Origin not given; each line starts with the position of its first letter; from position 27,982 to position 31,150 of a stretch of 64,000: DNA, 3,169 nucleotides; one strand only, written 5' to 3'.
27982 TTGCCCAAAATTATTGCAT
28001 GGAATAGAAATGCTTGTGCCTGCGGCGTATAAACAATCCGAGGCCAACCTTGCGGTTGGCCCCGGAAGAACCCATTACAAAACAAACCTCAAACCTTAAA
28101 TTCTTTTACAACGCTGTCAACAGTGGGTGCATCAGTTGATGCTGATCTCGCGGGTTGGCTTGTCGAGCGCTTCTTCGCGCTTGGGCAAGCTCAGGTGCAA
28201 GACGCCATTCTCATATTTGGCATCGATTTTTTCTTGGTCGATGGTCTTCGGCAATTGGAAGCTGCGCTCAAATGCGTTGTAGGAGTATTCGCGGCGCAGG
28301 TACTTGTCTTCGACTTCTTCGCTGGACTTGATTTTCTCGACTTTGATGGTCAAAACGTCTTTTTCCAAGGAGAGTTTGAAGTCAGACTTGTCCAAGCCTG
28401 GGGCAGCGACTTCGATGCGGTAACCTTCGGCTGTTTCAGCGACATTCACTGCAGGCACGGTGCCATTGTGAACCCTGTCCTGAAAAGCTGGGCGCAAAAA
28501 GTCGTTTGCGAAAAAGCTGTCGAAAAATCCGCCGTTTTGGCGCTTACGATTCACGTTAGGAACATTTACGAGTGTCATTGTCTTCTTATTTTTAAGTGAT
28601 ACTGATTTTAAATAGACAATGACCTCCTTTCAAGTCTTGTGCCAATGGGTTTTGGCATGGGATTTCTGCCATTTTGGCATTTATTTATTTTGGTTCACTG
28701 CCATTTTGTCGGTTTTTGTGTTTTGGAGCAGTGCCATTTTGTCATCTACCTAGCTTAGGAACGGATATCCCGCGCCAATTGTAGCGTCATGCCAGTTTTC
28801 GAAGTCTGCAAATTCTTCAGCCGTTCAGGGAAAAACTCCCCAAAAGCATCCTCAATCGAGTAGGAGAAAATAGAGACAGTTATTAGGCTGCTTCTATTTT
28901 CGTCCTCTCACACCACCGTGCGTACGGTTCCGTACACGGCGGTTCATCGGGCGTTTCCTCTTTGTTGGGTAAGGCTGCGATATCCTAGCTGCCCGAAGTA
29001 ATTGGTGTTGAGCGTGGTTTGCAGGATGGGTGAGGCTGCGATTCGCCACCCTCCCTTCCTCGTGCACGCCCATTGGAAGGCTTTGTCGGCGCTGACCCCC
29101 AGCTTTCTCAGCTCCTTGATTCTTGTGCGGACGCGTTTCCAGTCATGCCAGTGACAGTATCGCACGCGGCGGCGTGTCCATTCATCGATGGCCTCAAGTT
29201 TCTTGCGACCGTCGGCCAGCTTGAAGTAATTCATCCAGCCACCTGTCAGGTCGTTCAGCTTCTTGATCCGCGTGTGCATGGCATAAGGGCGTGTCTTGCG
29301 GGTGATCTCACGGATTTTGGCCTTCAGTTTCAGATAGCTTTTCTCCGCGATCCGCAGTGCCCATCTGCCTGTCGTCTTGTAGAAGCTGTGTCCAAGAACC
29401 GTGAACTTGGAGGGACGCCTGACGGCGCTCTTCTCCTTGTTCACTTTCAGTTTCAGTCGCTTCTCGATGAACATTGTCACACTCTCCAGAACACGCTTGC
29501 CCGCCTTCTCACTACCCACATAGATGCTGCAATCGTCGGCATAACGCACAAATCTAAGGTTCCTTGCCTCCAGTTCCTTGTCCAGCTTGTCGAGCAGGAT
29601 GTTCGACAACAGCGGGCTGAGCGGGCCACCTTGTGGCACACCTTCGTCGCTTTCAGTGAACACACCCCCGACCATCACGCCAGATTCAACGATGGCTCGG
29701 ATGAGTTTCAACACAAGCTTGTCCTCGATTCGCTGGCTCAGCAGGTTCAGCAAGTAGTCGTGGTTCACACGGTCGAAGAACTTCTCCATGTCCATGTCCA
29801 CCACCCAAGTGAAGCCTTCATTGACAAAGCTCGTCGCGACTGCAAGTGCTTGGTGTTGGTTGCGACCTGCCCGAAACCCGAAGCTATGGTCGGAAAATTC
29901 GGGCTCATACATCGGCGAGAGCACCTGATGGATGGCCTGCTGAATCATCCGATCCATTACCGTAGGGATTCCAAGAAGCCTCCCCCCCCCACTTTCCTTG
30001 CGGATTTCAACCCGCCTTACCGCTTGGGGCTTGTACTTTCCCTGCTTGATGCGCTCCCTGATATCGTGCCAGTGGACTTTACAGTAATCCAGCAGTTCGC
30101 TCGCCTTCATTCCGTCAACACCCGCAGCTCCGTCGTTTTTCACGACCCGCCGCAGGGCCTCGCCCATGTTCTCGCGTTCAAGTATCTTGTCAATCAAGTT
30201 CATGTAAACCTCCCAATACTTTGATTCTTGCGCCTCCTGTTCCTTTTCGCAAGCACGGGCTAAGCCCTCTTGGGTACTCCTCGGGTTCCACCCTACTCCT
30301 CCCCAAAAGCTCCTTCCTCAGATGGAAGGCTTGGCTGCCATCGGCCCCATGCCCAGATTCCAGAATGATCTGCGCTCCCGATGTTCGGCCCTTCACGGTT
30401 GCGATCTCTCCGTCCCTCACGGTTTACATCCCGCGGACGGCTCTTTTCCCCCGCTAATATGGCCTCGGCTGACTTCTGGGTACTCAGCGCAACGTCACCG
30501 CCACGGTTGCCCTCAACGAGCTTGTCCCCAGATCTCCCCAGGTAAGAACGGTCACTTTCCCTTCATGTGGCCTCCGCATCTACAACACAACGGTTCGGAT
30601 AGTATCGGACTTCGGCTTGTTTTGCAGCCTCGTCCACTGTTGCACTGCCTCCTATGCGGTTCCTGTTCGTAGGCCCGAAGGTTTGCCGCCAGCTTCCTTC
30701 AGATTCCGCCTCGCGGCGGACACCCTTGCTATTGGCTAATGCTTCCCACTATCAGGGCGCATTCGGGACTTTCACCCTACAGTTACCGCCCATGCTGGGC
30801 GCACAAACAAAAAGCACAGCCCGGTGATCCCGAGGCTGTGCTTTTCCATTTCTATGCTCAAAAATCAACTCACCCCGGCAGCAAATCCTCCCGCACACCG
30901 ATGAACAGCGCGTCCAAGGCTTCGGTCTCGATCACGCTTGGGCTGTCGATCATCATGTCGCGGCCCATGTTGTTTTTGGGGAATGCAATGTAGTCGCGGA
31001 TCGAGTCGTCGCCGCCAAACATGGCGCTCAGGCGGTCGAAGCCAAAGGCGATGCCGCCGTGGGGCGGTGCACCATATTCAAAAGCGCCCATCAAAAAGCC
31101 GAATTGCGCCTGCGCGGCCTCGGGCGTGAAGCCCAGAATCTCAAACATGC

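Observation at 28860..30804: Class C group II intron inserted 9 nt downstream of the aspS terminator hairpin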

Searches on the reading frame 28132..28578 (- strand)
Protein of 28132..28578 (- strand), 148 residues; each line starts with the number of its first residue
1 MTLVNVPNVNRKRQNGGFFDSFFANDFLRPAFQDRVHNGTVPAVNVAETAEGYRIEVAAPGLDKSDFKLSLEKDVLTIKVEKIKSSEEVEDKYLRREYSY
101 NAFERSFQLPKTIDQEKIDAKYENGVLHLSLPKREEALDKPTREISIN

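Call 5: search_protein_families(library=pfam, proteins=[window:28135-28578:-])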
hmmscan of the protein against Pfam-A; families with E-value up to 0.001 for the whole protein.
window:28135-28578:- (148 aa): 2 families
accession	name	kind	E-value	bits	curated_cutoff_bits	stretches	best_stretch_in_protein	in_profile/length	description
PF00011.27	HSP20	-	3.2e-23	82.2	20.8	1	47-148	3-102/102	Hsp20/alpha crystallin family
PF17886.7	ArsA_HSP20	-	1.3e-09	37.9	22.5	1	51-130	2-62/63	HSP20-like domain found in ArsA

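Call 8: find_encoding_contigs(protein=window:28132-28578:-, flank=6000, max_places=10)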
Protein window:28132-28578:- (148 aa): 2 contigs read that carry it; 2 places shown.
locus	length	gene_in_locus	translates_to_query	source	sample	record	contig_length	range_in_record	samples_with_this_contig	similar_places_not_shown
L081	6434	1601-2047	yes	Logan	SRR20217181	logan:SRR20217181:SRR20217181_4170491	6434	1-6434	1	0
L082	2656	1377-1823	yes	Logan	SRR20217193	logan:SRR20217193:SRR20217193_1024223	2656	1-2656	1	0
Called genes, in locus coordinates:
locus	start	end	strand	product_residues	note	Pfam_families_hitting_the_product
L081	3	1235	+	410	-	?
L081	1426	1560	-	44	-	-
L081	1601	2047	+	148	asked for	PF00011:HSP20, PF17886:ArsA_HSP20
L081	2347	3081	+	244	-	PF02405:MlaE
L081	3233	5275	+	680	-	PF00515:TPR_1 (faint), PF07719:TPR_2 (faint), PF13432:TPR_16 (weak), PF07676:PD40 (weak), PF00691:OmpA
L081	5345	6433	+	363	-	?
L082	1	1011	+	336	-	?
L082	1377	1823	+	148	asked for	PF00011:HSP20, PF17886:ArsA_HSP20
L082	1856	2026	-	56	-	-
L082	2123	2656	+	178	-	?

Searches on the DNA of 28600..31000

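Call 6: search_rna_families(source=window, start=28600, end=31000, threshold=evalue, max_evalue=1, show_alignments=0)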
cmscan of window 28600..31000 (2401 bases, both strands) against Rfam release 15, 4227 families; matches with E-value up to 1: 3.
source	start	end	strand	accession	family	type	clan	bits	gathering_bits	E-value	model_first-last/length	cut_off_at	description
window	30547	30720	-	RF02001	group-II-D1D4-3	Intron;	CL00102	156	32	3.2e-34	1-170/170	no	Group II catalytic intron D1-D4-3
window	30388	30509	-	RF01998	group-II-D1D4-1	Intron;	CL00102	54.3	35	2.1e-08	1-84/84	no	Group II catalytic intron D1-D4-1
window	28855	28944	-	RF00029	Intron_gpII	Intron;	-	44.2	40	7.5e-07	1-77/77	no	Group II catalytic intron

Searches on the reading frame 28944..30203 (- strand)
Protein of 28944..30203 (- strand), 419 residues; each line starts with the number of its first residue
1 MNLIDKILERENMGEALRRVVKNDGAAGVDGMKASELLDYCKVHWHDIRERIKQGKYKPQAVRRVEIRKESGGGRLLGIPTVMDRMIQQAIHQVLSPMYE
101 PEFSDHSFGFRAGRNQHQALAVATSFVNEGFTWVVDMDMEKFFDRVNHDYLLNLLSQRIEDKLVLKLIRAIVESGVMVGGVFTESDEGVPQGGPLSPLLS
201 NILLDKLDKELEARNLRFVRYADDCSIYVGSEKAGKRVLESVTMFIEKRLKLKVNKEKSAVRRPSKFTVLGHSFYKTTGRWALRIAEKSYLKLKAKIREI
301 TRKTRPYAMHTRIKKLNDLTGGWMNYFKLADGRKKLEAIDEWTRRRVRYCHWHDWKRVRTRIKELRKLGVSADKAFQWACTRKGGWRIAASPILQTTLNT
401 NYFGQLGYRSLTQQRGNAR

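Call 4: search_solved_structures(query=window:28947-30203:-, max_evalue=0.001, show_alignments=1)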
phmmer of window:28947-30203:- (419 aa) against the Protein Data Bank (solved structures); distinct sequences matched with E-value up to 0.001: 30.
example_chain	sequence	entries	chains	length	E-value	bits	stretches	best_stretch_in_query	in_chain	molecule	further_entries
6ar1_A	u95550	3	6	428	1e-138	465.8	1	1-414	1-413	GsI-IIC RT | Trt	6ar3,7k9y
7uim_D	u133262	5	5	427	2.8e-106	358.9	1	2-383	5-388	Group II intron reverse transcriptase/maturase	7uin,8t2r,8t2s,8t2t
5hhj_A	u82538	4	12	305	1.3e-88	300.7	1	2-280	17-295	Retron-type reverse transcriptase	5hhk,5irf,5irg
5hhl_A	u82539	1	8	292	9.2e-88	297.9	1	2-276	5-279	Retron-type reverse transcriptase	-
5g2x_C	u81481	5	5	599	6.6e-36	127.1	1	46-222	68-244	GROUP II INTRON-ENCODED PROTEIN LTRA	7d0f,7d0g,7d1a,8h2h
6me0_C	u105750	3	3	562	8.7e-33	116.9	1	16-337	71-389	Maturase reverse transcriptase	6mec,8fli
7kft_D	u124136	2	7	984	9.6e-28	100.2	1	52-276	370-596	Cas6-RT-Cas1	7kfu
9ioa_A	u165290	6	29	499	5.1e-14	55.1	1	47-260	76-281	RNA-dependent DNA polymerase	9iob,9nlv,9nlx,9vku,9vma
8bgj_A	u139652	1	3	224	2.6e-13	52.7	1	106-229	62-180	RNA-directed DNA polymerase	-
9d4s_A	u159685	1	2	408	2.1e-10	43.1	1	68-229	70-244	Group II intron-like 4 reverse transcriptase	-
9d5x_A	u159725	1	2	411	2.2e-10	43.1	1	68-229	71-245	Group II intron-like 4 reverse transcriptase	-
8ub7_A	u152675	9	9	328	2.7e-09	39.5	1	2-328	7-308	Reverse transcriptase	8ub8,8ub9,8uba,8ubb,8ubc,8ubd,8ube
36ht_A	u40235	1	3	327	3e-06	29.5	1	66-226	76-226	Retron-Kva2 Reverse Transcriptase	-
8sxt_A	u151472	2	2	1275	5e-06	28.7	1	134-245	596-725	LINE-1 retrotransposable element ORF2 protein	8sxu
9nl2_A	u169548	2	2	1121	6.4e-06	28.4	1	68-218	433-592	R2 retrotransposon protein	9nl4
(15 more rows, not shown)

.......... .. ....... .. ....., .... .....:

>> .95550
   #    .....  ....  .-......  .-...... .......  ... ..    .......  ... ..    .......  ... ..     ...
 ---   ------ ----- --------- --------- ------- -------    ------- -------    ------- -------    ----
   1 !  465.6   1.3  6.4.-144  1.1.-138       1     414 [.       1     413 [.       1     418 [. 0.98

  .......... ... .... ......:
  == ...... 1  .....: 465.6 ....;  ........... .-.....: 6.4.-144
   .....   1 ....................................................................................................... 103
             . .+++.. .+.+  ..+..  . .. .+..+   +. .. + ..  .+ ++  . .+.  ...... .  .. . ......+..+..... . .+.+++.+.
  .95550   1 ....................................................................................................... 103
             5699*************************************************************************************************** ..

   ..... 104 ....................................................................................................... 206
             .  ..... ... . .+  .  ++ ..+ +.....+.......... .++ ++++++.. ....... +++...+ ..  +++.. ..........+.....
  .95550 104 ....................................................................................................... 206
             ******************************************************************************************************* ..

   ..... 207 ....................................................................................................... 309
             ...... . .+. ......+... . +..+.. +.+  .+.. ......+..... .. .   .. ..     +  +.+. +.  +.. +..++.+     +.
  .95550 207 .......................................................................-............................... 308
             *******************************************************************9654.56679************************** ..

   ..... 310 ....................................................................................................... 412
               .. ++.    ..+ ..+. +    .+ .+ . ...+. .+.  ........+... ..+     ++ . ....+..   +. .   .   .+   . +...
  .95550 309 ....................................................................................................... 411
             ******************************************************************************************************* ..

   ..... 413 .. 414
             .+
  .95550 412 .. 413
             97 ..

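Call 5: search_protein_families(library=pfam, proteins=[window:28947-30203:-])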
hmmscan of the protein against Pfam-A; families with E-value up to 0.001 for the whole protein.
window:28947-30203:- (419 aa): 2 families
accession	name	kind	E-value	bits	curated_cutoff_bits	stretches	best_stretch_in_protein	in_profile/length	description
PF00078.32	RVT_1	-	6.7e-39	134.2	29.6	1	67-273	1-204/205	Reverse transcriptase (RNA-dependent DNA polymerase)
PF08388.16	GIIM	-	1.1e-15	57.8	23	1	292-368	3-79/80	Group II intron, maturase-specific domain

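Call 7: find_related_loci(query=window:28947-30203:-, collection=genome_contigs, flank=3000)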
Query window:28947-30203:- (419 aa) in genome_contigs; peptide patterns used: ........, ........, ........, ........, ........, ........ (x = any residue, [..] = any of these).
291 stretches matched a pattern; 174 encode a relative of the query (tblastn E <= 1e-3); the best 80 are kept; 80 distinct loci.
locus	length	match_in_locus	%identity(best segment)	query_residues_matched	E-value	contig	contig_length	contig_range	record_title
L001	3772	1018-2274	99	1-419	0e+0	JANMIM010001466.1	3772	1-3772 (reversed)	MAG: Bacteroidota bacterium isolate OTE_70_concoct_362_sub OTE_70_k141_3415111, whole genome shotgun sequence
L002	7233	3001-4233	56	4-414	2e-152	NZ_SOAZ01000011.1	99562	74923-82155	Fonticella tunisiensis strain DSM 24455 Ga0244689_111, whole genome shotgun sequence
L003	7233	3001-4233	53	2-412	3e-151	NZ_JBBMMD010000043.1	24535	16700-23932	Tepidibacter sp. Z1-5 soapdenovo_K_105_44, whole genome shotgun sequence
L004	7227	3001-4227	54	3-411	4e-150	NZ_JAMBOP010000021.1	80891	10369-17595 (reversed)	Bacillus cytotoxicus strain FAIRING 10M-2.2 NODE_21, whole genome shotgun sequence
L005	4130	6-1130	59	40-414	2e-148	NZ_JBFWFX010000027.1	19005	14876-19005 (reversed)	Caloranaerobacter sp. DY30410 k141_65_length_19005_cov_1354.0751, whole genome shotgun sequence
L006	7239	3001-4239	55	2-414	1e-146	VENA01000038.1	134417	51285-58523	MAG: Bacillota bacterium isolate MES13 c_000000000144, whole genome shotgun sequence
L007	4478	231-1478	52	4-419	9e-147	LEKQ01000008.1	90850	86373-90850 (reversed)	MAG: bacterium GBS-1 isolate GBS-1 2615921483, whole genome shotgun sequence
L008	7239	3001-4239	55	2-414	3e-146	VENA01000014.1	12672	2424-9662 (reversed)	MAG: Bacillota bacterium isolate MES13 c_000000000807, whole genome shotgun sequence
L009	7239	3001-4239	55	2-414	5e-146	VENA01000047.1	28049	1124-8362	MAG: Bacillota bacterium isolate MES13 c_000000000555, whole genome shotgun sequence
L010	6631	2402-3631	52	2-411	4e-144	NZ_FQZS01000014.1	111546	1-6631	Lutispora thermophila DSM 19022, whole genome shotgun sequence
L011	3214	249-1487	52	2-414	8e-150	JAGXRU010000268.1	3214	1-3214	MAG: Alkaliphilus sp. isolate CROMO_A_126 c_000000996167, whole genome shotgun sequence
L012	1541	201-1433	49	3-413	5e-155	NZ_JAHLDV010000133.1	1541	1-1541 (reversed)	Clostridium frigoris strain DSM 14204 contig00133, whole genome shotgun sequence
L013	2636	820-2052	51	3-413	3e-150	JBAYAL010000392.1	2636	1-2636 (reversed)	MAG: Eubacteriales bacterium isolate SO_2016_CLC_T1_69 scaffold84919_PH3_Jul14_2016, whole genome shotgun sequence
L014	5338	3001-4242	51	1-414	3e-142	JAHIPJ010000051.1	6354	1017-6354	MAG: Actinomycetota bacterium isolate KR13_S3.mb.64 KR13_S3.mb.64_k141_114902, whole genome shotgun sequence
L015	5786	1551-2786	50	2-413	4e-142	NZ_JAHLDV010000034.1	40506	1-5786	Clostridium frigoris strain DSM 14204 contig00034, whole genome shotgun sequence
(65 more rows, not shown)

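Call 36: find_homologous_proteins(query=window:28947-30203:-, max_evalue=1e-120)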
Query window:28947-30203:- (419 aa): 3508 proteins with E <= 1e-120 among 8000 candidates; the best 120 are listed.
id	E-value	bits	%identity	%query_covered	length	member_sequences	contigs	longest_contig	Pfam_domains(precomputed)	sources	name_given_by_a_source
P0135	1.7e-274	928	98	100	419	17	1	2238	PF00078.33,PF08388.17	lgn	-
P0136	9.0e-250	846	90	99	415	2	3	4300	PF00078.33,PF08388.17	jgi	jgi:RNA-directed DNA polymerase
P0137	1.5e-245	832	87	100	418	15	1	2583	PF00078.33,PF08388.17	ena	-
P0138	6.9e-242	820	87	100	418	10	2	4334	PF00078.33,PF08388.17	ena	-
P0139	1.2e-240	816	84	99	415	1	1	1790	PF00078.33,PF08388.17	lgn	-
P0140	1.6e-223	760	82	96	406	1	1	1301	PF00078.33,PF08388.17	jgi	jgi:group II intron reverse transcriptase/maturase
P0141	1.8e-221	753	78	99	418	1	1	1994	PF00078.33,PF08388.17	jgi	jgi:group II intron reverse transcriptase/maturase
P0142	8.9e-204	695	73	98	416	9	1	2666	PF00078.33,PF08388.17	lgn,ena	-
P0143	1.3e-203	694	73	98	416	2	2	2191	PF00078.33,PF08388.17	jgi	jgi:RNA-directed DNA polymerase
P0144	4.5e-203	693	72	98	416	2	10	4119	PF00078.33,PF08388.17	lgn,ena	-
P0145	1.6e-193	661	72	94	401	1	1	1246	PF00078.33,PF08388.17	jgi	jgi:RNA-directed DNA polymerase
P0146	8.4e-193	659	46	97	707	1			PF00078.33,PF08388.17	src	-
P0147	7.0e-170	583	76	78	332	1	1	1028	PF00078.33,PF08388.17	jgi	jgi:group II intron reverse transcriptase/maturase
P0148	3.0e-153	529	58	99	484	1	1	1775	PF00078.33,PF08388.17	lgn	-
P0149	1.3e-152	526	57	99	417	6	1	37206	PF00078.33,PF08388.17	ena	-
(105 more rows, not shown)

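Call 38: find_encoding_contigs(protein=window:28944-30203:-, flank=3000, max_places=10)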
Protein window:28944-30203:- (419 aa): no gene with exactly this product is on record in the collection.

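Call 39: find_encoding_contigs(protein=P0136, flank=3000, max_places=10)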
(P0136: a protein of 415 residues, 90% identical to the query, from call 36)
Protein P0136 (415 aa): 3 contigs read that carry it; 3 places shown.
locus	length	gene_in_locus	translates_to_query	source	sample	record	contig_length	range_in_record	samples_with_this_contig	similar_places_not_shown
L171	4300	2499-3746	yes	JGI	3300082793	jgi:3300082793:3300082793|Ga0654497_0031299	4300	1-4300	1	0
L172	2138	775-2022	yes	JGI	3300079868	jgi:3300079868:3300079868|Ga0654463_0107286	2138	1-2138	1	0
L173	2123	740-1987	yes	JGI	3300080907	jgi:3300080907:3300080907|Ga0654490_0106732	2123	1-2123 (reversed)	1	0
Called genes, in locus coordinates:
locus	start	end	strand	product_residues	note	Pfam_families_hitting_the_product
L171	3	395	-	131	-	?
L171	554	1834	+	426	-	PF00926:DHBP_synthase, PF00925:GTP_cyclohydro2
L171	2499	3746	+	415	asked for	PF00078:RVT_1, PF08388:GIIM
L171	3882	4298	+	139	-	?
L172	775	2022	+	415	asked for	PF00078:RVT_1, PF08388:GIIM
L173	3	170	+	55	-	?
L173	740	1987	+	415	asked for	PF00078:RVT_1, PF08388:GIIM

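Call 40: find_encoding_contigs(protein=P0138, flank=3000, max_places=10)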
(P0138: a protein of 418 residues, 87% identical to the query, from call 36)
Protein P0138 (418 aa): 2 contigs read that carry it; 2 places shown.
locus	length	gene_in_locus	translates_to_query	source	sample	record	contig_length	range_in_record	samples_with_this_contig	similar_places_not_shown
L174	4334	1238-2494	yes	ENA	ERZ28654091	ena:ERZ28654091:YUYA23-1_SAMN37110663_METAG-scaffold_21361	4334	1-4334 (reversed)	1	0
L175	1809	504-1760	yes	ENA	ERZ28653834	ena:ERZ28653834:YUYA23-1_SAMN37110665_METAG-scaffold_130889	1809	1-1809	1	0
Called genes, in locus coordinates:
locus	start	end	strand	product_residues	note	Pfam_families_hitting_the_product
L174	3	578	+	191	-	?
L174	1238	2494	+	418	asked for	PF00078:RVT_1, PF08388:GIIM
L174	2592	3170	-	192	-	PF02525:Flavodoxin_2, PF03358:FMN_red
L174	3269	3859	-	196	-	PF00027:cNMP_binding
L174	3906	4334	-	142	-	?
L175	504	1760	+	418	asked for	PF00078:RVT_1, PF08388:GIIM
